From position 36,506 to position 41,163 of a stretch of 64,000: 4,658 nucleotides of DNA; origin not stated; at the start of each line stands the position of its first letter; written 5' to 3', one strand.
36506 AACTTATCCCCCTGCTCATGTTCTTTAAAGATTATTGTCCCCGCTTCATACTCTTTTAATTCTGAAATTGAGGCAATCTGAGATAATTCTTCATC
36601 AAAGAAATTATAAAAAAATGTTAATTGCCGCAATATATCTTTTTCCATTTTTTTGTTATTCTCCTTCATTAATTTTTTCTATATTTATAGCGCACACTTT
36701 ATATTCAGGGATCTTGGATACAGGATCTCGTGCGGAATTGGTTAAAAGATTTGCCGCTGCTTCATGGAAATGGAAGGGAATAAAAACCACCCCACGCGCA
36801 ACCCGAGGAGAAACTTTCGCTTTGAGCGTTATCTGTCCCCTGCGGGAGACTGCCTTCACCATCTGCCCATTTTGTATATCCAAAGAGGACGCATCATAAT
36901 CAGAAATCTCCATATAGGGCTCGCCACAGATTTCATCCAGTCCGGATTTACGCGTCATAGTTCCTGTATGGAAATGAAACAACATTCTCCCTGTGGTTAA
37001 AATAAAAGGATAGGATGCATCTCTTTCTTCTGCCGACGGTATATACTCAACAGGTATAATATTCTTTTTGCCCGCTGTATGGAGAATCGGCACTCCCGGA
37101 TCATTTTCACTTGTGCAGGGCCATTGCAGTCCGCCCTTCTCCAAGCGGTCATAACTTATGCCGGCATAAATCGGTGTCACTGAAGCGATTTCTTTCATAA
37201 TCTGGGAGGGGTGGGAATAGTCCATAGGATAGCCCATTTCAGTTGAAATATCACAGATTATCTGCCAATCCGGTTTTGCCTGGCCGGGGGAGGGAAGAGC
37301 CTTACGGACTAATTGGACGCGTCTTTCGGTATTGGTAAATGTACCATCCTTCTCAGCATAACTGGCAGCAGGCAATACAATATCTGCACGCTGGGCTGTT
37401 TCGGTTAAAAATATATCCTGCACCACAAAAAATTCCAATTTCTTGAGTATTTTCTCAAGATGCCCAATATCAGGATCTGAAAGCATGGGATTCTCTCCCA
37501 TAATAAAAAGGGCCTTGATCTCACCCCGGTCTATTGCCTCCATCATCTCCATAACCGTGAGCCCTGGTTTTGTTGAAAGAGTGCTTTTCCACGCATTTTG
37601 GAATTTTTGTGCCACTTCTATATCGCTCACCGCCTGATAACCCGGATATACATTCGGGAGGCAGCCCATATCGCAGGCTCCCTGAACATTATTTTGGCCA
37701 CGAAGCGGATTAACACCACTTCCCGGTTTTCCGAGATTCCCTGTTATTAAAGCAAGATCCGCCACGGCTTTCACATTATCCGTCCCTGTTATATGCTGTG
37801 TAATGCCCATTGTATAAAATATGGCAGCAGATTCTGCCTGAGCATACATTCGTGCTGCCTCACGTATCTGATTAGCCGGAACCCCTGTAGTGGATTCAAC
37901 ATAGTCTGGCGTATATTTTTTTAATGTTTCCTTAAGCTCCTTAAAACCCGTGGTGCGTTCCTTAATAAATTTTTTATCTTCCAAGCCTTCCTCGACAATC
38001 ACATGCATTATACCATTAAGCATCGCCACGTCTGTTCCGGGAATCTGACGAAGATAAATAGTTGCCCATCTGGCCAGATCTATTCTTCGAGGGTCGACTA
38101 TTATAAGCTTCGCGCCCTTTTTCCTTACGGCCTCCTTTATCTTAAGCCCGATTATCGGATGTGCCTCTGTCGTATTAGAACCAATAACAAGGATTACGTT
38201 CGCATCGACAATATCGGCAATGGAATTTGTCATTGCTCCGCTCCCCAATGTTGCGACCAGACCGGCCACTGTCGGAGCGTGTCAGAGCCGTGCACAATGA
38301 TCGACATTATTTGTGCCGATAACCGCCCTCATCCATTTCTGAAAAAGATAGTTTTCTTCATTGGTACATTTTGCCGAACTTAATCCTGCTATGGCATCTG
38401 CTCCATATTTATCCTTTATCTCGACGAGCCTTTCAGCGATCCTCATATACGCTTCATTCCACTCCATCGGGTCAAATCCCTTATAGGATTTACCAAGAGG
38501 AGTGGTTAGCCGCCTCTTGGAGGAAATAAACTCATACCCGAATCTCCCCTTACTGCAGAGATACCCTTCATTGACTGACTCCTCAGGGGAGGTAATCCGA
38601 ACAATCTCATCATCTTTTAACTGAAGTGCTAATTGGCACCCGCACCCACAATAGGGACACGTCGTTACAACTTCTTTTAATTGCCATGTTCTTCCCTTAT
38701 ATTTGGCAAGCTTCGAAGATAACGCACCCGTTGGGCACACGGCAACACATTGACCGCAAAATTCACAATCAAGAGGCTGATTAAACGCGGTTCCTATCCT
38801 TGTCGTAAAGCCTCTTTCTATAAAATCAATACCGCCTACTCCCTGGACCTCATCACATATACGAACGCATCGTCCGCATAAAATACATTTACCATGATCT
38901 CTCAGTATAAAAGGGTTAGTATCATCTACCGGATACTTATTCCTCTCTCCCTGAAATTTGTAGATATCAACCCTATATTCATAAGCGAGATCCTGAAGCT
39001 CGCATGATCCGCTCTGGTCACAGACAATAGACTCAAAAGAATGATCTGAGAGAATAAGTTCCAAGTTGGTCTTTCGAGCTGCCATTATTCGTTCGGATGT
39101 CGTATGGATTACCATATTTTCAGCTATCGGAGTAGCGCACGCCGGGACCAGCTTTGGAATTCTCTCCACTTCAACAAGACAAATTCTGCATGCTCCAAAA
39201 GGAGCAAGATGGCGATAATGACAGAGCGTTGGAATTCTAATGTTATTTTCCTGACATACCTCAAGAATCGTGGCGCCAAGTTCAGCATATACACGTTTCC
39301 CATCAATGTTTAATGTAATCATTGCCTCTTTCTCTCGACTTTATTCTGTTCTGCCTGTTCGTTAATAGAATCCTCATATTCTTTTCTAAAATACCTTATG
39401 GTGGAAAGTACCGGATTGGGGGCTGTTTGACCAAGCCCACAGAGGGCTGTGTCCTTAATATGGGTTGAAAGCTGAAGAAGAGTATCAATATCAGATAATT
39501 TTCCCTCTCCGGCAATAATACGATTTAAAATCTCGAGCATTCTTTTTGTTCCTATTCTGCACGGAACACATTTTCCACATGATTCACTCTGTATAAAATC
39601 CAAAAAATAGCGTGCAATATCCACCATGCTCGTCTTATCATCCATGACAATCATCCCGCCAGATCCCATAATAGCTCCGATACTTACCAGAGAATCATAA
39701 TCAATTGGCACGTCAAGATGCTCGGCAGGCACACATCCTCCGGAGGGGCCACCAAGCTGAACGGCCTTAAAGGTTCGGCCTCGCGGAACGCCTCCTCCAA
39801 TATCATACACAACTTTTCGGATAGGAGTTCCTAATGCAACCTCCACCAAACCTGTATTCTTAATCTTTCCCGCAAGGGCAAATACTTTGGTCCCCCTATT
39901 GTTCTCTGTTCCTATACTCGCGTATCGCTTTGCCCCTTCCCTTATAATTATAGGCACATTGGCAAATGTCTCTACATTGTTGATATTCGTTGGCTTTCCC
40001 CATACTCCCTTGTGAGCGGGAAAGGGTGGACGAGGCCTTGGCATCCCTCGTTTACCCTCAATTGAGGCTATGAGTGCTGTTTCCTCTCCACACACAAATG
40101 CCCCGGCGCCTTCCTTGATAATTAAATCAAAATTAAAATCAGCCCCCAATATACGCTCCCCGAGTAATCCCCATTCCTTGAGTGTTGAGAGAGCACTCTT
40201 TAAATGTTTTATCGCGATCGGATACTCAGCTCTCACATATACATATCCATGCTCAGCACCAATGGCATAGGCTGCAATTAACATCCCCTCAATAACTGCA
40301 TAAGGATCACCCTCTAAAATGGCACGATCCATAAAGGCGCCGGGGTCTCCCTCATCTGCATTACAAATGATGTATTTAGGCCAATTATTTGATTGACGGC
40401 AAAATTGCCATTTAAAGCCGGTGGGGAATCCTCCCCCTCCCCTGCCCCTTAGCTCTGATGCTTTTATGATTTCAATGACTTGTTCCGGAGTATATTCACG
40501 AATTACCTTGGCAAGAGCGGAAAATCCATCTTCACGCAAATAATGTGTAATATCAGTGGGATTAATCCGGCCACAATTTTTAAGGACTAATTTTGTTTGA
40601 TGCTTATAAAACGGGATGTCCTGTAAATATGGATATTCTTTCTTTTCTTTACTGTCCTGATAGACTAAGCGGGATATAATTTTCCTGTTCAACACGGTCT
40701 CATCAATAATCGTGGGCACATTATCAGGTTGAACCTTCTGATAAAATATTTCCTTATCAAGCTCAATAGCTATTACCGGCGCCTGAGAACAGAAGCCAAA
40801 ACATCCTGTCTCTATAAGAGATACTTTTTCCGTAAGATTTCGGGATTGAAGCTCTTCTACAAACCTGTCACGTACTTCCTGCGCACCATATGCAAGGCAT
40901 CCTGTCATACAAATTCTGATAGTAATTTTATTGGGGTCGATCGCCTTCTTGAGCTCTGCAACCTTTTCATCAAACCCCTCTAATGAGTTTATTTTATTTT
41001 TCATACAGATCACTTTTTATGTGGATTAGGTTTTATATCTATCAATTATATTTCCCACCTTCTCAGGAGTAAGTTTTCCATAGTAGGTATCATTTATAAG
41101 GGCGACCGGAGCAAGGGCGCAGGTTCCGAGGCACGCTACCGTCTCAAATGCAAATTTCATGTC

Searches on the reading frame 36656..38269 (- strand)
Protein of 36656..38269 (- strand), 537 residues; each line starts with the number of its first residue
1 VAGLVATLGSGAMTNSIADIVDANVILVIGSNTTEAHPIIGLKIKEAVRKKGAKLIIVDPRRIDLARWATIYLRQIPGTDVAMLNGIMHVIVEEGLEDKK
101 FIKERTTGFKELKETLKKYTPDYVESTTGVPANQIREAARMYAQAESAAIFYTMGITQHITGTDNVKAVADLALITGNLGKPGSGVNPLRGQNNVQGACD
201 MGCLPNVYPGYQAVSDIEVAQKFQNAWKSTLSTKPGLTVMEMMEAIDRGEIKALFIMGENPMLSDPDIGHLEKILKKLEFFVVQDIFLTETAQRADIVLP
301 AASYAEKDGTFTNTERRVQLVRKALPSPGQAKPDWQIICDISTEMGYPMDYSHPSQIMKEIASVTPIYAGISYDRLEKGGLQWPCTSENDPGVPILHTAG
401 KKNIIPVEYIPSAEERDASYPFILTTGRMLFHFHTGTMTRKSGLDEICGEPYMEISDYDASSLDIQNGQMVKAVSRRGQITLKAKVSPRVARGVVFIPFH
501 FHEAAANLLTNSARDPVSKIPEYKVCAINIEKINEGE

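Call 28: search_protein_families(library=pfam, proteins=[window:36656-38269:-], max_evalue=0.0001)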
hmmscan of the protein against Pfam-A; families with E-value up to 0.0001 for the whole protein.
window:36656-38269:- (537 aa): 2 families
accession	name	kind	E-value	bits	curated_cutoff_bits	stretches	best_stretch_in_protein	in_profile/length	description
PF00384.28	Molybdopterin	-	7.1e-69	232.9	24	1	12-343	97-352/353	Molybdopterin oxidoreductase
PF01568.27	Molydop_binding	-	2.8e-29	101.8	26.8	1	422-527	1-110/110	Molydopterin dinucleotide binding domain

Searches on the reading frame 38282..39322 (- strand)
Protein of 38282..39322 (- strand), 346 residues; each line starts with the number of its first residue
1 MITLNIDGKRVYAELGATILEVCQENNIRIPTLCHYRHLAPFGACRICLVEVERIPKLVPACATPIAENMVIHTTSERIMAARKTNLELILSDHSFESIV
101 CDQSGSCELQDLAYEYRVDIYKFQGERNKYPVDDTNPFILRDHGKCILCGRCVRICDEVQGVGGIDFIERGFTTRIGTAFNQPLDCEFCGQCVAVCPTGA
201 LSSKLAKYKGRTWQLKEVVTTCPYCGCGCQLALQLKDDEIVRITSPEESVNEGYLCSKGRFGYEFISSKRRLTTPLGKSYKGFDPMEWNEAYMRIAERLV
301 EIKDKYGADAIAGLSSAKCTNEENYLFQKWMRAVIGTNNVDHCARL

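Call 28: search_protein_families(library=pfam, proteins=[window:38282-39322:-], max_evalue=0.0001)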
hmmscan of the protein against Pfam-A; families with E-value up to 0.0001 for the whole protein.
window:38282-39322:- (346 aa): 10 families
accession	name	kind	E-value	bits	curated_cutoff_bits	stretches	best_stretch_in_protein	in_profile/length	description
PF13510.11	Fer2_4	-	2.8e-20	72.6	22.8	1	1-76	3-81/82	2Fe-2S iron-sulfur cluster binding domain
PF04879.21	Molybdop_Fe4S4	-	3.3e-16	59.4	22.7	1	216-267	2-54/55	Molybdopterin oxidoreductase Fe4S4 domain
PF22117.2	Fer4_Nqo3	-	2e-14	53.9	27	1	137-201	2-66/67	NADH-quinone oxidoreductase subunit 3, ferredoxin-like domain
PF10588.14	NADH-G_4Fe-4S_3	-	2.4e-13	49.8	27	1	83-119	1-37/40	NADH-ubiquinone oxidoreductase-G iron-sulfur binding region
PF00384.28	Molybdopterin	-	3.3e-11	43.3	24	1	271-346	1-81/353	Molybdopterin oxidoreductase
PF12838.12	Fer4_7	-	1e-09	39.1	27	1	145-200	1-52/52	4Fe-4S dicluster domain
PF00037.32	Fer4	-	2.1e-07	30.9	21.1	1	185-201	7-23/24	4Fe-4S binding domain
PF13237.11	Fer4_10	-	3.3e-06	27.4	25.5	0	182-230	5-49/53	4Fe-4S dicluster domain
PF14697.11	Fer4_21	-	8.9e-06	26.2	35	1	142-199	4-55/59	4Fe-4S dicluster domain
PF13187.11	Fer4_9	-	4.5e-05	23.8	27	1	145-200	1-51/52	4Fe-4S dicluster domain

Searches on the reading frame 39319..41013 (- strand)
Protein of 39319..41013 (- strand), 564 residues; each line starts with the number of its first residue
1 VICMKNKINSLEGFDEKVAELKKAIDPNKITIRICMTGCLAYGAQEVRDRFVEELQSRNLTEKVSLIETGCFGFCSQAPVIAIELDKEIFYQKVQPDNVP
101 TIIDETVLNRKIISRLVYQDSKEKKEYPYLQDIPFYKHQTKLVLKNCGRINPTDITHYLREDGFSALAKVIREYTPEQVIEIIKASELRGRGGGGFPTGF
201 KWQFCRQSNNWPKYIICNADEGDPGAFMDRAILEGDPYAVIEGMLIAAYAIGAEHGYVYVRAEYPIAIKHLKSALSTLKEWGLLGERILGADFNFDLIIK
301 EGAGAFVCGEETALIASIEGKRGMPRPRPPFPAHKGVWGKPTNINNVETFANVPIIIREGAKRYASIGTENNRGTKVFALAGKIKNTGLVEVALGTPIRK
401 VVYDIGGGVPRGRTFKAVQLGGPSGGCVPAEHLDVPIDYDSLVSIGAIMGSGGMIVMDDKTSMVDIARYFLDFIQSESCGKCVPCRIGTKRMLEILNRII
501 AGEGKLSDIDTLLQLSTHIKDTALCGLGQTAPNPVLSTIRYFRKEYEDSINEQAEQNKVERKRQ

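Call 28: search_protein_families(library=pfam, proteins=[window:39319-41013:-], max_evalue=0.0001)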
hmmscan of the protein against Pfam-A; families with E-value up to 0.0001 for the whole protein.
window:39319-41013:- (564 aa): 3 families
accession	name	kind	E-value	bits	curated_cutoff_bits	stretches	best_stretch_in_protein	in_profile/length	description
PF01512.22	Complex1_51K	-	2.9e-46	157.5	31.2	1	183-354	1-149/150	Nuo51 FMN-binding domain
PF10589.14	NADH_4Fe-4S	-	4.2e-34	116.7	23.5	1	465-548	1-84/85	NADH-ubiquinone oxidoreductase-F iron-sulfur binding region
PF01257.25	2Fe-2S_thioredx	-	6.6e-09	36.2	24.8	1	28-105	64-143/145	Thioredoxin-like [2Fe-2S] ferredoxin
